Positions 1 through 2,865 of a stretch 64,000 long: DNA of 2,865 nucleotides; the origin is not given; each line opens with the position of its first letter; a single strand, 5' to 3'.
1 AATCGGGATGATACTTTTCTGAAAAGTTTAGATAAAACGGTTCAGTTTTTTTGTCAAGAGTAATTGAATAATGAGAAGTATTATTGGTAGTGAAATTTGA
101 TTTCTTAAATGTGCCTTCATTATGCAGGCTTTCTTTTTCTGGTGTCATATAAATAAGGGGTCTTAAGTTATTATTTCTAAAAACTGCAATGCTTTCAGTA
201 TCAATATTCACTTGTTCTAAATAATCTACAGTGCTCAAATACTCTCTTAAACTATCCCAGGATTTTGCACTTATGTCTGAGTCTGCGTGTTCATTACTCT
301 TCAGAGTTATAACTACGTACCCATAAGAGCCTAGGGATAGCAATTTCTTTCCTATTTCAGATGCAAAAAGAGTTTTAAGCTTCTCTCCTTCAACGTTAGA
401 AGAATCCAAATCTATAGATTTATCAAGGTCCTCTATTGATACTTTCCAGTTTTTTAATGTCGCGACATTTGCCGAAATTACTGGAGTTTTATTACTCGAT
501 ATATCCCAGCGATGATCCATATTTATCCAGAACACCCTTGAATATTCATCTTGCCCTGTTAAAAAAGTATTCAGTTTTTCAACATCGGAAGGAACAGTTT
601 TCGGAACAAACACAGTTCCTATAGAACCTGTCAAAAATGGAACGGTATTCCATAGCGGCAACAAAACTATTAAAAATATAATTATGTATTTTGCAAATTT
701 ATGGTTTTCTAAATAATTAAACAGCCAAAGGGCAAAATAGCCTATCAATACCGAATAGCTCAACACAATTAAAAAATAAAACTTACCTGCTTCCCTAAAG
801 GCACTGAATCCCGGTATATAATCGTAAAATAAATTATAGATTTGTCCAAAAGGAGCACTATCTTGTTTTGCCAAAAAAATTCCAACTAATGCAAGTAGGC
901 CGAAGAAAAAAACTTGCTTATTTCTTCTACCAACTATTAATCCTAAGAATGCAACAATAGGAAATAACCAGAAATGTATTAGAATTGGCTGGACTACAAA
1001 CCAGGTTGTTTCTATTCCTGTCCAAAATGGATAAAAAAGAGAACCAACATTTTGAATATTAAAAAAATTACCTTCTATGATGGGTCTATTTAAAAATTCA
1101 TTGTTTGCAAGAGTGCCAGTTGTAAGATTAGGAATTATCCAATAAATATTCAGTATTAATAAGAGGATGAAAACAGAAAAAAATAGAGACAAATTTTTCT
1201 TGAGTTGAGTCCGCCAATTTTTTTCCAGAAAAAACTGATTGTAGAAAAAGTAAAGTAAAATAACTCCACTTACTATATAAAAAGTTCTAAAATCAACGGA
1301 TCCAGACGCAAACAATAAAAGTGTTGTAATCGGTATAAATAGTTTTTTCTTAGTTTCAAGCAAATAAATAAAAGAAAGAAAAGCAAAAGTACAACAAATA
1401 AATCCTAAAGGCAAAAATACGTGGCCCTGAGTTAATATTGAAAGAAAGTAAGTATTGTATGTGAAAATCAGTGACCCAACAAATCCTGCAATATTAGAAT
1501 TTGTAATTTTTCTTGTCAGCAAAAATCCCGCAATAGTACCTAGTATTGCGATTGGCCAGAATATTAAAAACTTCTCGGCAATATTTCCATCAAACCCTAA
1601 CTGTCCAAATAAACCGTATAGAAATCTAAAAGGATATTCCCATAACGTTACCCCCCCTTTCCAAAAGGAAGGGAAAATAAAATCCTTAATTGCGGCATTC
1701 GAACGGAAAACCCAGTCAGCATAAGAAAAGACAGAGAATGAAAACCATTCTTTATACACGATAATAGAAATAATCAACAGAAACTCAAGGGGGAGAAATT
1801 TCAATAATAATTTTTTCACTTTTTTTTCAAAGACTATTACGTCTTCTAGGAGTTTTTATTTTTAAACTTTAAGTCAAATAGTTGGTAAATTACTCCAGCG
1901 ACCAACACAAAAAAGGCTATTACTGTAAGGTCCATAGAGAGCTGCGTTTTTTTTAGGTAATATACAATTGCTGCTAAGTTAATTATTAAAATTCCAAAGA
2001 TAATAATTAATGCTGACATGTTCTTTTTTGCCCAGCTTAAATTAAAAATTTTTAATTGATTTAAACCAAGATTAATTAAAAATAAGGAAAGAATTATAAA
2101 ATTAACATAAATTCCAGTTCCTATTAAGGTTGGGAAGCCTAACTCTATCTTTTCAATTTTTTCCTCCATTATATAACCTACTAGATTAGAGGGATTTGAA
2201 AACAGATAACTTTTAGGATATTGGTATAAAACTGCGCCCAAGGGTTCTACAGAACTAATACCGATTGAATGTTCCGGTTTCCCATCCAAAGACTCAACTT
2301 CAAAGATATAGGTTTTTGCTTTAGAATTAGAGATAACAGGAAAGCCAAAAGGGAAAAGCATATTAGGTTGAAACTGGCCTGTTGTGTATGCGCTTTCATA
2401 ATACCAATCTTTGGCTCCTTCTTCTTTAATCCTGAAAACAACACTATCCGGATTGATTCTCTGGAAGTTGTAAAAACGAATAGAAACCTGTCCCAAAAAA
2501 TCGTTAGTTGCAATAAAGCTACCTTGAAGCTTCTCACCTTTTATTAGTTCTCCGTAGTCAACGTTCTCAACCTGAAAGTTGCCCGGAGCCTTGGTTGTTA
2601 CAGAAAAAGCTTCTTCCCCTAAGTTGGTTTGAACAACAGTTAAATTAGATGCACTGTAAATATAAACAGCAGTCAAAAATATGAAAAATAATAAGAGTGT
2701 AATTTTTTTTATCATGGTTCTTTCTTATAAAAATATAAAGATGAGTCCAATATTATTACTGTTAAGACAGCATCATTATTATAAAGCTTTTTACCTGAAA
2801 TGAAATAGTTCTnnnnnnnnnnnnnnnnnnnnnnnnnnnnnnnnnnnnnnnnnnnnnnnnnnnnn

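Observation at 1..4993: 'Family A': three ~730-aa paralogs with a 12-TM domain plus a 300-aa extracytoplasmic C-terminal domain, one truncated by the window edge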

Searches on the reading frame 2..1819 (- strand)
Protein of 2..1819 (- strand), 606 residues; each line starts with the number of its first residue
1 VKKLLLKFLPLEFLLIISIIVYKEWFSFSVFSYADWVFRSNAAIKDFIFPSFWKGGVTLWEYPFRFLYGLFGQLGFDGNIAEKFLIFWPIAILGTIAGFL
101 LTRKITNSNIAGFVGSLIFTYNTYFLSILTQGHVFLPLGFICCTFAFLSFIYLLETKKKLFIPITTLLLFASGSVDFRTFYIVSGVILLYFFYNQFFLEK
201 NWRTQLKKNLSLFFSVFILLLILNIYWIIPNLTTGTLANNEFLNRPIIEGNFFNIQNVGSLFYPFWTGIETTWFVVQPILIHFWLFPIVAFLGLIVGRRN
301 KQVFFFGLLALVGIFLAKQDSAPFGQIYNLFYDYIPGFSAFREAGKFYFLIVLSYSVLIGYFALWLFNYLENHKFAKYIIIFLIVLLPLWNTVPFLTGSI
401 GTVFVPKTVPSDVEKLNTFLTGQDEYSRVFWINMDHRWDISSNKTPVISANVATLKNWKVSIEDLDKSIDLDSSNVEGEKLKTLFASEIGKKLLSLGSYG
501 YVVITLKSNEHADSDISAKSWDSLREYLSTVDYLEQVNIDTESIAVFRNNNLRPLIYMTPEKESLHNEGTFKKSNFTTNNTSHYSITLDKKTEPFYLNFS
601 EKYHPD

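Call 7: search_protein_families(library=pfam, proteins=[window:2-1819:-], max_evalue=1)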
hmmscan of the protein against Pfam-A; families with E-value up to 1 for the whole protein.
window:2-1819:- (606 aa): 1 family
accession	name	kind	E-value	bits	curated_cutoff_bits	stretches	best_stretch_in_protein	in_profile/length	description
PF12200.13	DUF3597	-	0.1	13.6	29.8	1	453-480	63-90/127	Domain of unknown function (DUF3597)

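Call 8: search_protein_families(library=ncbifam, proteins=[window:2-1819:-], max_evalue=1)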
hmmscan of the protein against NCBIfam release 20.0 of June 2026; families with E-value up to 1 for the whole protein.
window:2-1819:- (606 aa): 1 family
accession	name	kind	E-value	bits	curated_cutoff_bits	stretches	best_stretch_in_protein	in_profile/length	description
NF053599.1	transp_MmpA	equivalog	3.9e-09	35.7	210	1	286-461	258-428/543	MmpA family trehalose lipid delivery protein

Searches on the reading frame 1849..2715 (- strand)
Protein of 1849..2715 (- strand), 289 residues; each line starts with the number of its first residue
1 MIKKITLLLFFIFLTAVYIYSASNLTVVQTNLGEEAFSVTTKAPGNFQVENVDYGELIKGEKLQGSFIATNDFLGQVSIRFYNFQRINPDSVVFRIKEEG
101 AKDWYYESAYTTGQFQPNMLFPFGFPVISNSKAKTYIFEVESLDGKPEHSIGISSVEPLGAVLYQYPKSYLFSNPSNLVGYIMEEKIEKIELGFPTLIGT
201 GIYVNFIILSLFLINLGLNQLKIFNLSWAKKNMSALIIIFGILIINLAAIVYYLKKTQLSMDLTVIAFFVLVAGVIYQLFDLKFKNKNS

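Call 7: search_protein_families(library=pfam, proteins=[window:1849-2715:-], max_evalue=1)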
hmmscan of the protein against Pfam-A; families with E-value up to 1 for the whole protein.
window:1849-2715:- (289 aa): 1 family
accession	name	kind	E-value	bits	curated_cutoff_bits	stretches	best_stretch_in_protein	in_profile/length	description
PF18169.6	SLATT_6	-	0.67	9.9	27.1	1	208-249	37-76/176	SMODS and SLOG-associating 2TM effector domain 6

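Call 8: search_protein_families(library=ncbifam, proteins=[window:1849-2715:-], max_evalue=1)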
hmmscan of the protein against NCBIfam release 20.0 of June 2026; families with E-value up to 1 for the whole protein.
window:1849-2715:- (289 aa): 0 families

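Call 39: find_homologous_proteins(query=window:1849-2715:-, max_evalue=0.001)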
Query window:1849-2715:- (289 aa): 17 proteins with E <= 0.001 among 1564 candidates.
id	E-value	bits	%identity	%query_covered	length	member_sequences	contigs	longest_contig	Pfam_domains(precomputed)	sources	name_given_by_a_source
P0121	6.7e-181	618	100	100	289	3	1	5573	-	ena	-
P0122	1.9e-165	567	91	100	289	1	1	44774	-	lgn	-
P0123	1.1e-96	342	55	98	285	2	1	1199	-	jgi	-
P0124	7.2e-94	332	55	97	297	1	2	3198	-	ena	-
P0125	8.4e-93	329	56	98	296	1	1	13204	-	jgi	jgi:hypothetical protein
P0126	1.6e-92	328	57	97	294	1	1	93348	-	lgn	-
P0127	4.4e-91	323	54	99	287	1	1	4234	-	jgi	jgi:hypothetical protein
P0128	2.1e-90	321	60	88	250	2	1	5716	-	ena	-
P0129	2.7e-90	321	54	96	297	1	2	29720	-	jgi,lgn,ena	jgi:hypothetical protein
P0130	8.5e-86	306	52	97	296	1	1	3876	-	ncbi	-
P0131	1.2e-84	302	51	96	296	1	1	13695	-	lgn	-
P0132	2.0e-29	121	39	64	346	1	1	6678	-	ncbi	-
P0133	1.6e-25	108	42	56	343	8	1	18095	-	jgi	-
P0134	2.1e-24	105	40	58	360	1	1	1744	-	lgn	-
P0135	3.7e-24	104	42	52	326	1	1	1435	-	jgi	-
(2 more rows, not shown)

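Call 43: search_protein_families(library=pfam, alignment_id=A3, max_evalue=1)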
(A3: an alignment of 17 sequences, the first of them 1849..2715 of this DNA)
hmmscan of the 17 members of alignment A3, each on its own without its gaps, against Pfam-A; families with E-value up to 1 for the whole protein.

A. member 1, window:1849-2715:- (289 aa): 1 family
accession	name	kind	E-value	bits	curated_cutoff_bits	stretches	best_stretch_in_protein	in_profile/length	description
PF18169.6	SLATT_6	-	0.67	9.9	27.1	1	208-249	37-76/176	SMODS and SLOG-associating 2TM effector domain 6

B. families by the number of members that match (of 17 scanned): 13 families
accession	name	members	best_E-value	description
PF20237.3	DUF6594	2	0.2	Family of unknown function (DUF6594)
PF11807.13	UstYa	1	0.055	Mycotoxin biosynthesis protein UstYa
PF04831.18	POPDC1-3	1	0.1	POPDC1-3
PF15888.10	FOG_N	1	0.13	Folded gastrulation N-terminus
PF00951.23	Arteri_Gl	1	0.15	Arterivirus GL envelope glycoprotein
PF11992.13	TgpA_N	1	0.18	TgpA N-terminal domain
PF03203.19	MerC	1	0.24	MerC mercury resistance protein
PF11026.13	DUF2721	1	0.35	Protein of unknown function (DUF2721)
PF03356.20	Pox_LP_H2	1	0.49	Viral late protein H2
PF00689.26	Cation_ATPase_C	1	0.54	Cation transporting ATPase, C-terminus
PF20990.2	DUF2207_C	1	0.57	Predicted membrane protein (DUF2207) C-terminal domain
PF18169.6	SLATT_6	1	0.67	SMODS and SLOG-associating 2TM effector domain 6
PF17870.6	Insulin_TMD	1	0.77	Insulin receptor trans-membrane segment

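Call 49: predict_structure(alignment_id=A3)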
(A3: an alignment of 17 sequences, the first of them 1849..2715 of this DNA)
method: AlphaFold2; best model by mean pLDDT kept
length: 289 residues; sequences in the alignment: 17
mean_pLDDT: 73.0   pTM: 0.57
mean pLDDT of the five models: 73.0, 70.8, 70.2, 67.4, 63.2
residues with pLDDT >= 90: 49; 70-90: 128; 50-70: 88; < 50: 24
segments of 3 or more residues with pLDDT < 50: 23-35, 192-195, 286-289
pLDDT, mean of each block of 10 residues (from residue 1): 56 58 38 48 57 69 89 90 67 94 94 82 91 93 83 78 84 79 65 51 67 71 61 77 86 80 79 76 51
secondary structure, 60 per line:
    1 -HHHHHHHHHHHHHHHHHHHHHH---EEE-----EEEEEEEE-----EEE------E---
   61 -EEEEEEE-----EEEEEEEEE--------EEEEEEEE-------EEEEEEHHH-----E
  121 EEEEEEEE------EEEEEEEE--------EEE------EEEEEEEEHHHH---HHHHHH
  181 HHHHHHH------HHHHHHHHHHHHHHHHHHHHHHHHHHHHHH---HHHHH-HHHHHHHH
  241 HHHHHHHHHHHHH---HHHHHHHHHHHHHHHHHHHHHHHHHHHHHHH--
elements in order: H2-23 E27-29 E35-42 E48-50 E62-68 E74-82 E91-98 E106-111 E120-128 E135-142 E151-153 E160-167 H168-171 H175-187 H194-223 H227-231 H233-253 H257-287

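Call 51: fold_search(model_id=the predicted structure, library=pdb)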
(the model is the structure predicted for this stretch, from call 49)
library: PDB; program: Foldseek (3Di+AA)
matches with E <= 10: 1710; with E <= 0.001: 51
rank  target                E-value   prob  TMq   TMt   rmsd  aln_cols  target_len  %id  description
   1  2cdp_D                2.0e-05  1.00  0.26  0.50   6.1       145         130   15  Structure of a CBM6 in complex with neoagarohexaose (released 2006-02-08)
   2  2cdp_A                2.7e-05  1.00  0.27  0.48   6.0       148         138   14  Structure of a CBM6 in complex with neoagarohexaose (released 2006-02-08)
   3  5lf2_A                2.7e-05  1.00  0.27  0.26   8.8       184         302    9  Crystal structure of laminin beta2 LE5-LF-LE6 (released 2016-07-27)
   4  5lf2_B                3.3e-05  1.00  0.28  0.27   7.3       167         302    9  Crystal structure of laminin beta2 LE5-LF-LE6 (released 2016-07-27)
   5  2cdo_A                3.5e-05  1.00  0.27  0.49   6.1       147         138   14  structure of agarase carbohydrate binding module in complex with neoagarohexaose (released 2006-02-16)
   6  2cdp_C                3.9e-05  1.00  0.25  0.46   7.3       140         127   12  Structure of a CBM6 in complex with neoagarohexaose (released 2006-02-08)
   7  2cdo_C                6.2e-05  1.00  0.27  0.48   6.0       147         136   14  structure of agarase carbohydrate binding module in complex with neoagarohexaose (released 2006-02-16)
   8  2cdo_B                1.7e-04  1.00  0.26  0.47   8.9       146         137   12  structure of agarase carbohydrate binding module in complex with neoagarohexaose (released 2006-02-16)
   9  2cdp_B                1.9e-04  1.00  0.27  0.50   7.0       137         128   12  Structure of a CBM6 in complex with neoagarohexaose (released 2006-02-08)
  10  4jdo_C                1.9e-04  1.00  0.25  0.32   9.0       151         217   18  Secreted chlamydial protein pgp3, coiled-coil deletion (released 2013-06-05)
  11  8hhe_A                2.3e-04  1.00  0.23  0.11  11.5       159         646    8  Crystal structure of Cry5B from Bacillus thuringiensis at 4.5 A resolution (released 2022-12-07)
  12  5by3                  2.4e-04  1.00  0.26  0.12   5.4       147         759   16  A novel family GH115 4-O-Methyl-alpha-glucuronidase, BtGH115A, with specificity for decorated arabinogalactans (released 2015-07-22)
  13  8ke9_A                2.6e-04  0.94  0.19  0.23  13.1       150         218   10  The CBD domain of cyanophage A-1(L) short tail fiber (released 2024-04-10)
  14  8h2i_bG               2.7e-04  1.00  0.29  0.18   7.5       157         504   11  Near-atomic structure of five-fold averaged PBCV-1 capsid (released 2022-11-16)
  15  6gjt_A                2.7e-04  1.00  0.23  0.35   9.6       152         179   19  Chlamydia protein Pgp3 studied at high resolution in a new crystal form (released 2018-07-25)
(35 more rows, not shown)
